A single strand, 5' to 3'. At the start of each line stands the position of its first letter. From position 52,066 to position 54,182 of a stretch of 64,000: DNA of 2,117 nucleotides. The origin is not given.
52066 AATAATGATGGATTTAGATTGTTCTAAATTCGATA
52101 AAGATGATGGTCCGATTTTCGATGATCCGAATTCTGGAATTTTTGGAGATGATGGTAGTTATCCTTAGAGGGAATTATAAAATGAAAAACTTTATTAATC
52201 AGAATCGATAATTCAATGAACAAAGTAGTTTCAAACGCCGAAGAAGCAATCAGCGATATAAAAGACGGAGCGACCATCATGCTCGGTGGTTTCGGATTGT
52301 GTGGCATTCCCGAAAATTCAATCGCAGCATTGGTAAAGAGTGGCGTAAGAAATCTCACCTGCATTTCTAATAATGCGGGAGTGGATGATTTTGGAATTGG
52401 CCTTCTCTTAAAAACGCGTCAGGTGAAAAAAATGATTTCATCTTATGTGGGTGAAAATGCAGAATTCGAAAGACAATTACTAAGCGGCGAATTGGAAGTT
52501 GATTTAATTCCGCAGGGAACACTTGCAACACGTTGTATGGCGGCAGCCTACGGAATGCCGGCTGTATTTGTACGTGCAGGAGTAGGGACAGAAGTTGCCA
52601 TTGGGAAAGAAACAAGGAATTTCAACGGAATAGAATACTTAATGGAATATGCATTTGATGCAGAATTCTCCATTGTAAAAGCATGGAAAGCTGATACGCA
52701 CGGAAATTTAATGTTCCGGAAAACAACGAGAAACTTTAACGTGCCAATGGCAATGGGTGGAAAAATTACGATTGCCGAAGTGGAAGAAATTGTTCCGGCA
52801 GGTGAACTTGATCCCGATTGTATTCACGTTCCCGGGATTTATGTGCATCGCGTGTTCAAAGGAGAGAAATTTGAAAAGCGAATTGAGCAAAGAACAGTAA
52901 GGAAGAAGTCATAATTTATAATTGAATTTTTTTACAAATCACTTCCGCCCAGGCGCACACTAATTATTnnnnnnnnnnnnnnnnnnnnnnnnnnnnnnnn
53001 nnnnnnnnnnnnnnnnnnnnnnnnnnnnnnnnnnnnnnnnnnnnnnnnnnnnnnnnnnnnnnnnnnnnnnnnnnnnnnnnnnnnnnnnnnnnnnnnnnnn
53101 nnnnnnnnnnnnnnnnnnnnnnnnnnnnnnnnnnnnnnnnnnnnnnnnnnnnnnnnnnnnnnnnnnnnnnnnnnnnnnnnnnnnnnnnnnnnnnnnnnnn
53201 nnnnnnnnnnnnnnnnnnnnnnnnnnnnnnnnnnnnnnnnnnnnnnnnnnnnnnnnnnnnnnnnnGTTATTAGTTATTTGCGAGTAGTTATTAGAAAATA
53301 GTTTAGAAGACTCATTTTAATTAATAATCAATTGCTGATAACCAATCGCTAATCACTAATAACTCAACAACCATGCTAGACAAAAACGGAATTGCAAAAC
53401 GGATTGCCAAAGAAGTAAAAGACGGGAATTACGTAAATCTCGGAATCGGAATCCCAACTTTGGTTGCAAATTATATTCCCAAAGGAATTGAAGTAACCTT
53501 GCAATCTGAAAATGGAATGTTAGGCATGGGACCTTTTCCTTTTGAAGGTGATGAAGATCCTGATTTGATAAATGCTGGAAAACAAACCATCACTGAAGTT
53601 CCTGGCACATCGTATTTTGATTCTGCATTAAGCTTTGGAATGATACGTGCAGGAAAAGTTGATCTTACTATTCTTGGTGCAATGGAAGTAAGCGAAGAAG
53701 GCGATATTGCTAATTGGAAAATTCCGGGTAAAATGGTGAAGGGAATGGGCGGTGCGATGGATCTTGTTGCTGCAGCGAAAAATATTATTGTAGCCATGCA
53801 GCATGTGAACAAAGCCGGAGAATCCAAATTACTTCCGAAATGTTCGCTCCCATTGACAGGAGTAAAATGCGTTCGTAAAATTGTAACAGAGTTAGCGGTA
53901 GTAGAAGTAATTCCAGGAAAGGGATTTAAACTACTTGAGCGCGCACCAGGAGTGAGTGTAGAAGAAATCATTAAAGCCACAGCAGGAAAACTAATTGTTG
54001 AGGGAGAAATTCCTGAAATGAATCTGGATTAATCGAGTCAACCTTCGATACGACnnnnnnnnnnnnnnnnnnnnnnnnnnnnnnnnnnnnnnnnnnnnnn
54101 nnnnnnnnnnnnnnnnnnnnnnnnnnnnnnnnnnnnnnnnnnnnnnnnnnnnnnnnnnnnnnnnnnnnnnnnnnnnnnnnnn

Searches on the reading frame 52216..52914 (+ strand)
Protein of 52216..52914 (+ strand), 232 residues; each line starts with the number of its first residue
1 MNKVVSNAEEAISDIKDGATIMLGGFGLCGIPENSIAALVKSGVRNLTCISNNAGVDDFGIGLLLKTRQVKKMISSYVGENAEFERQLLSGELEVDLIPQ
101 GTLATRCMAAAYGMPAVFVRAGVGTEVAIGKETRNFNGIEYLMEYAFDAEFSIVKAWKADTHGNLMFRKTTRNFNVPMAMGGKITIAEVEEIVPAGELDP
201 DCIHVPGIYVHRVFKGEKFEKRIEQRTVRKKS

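Call 71: search_protein_families(library=pfam, proteins=[window:52216-52914:+], max_evalue=0.01)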
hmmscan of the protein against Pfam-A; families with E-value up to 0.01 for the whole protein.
window:52216-52914:+ (232 aa): 1 family
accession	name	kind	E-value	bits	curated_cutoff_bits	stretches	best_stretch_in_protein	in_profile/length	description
PF01144.29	CoA_trans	-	5.8e-72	242.1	23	1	7-215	3-216/217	Coenzyme A transferase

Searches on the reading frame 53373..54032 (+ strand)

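Call 71: search_protein_families(library=pfam, proteins=[window:53373-54032:+], max_evalue=0.01)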
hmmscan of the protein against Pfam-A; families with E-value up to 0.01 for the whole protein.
window:53373-54032:+ (219 aa): 2 families
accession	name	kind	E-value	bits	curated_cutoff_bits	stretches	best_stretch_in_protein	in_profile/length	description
PF01144.29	CoA_trans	-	3e-49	167.8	23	1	7-201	4-216/217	Coenzyme A transferase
PF13336.12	AcetylCoA_hyd_C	-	8.8e-05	22.9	23.7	1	98-178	36-125/154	Acetyl-CoA hydrolase/transferase C-terminal domain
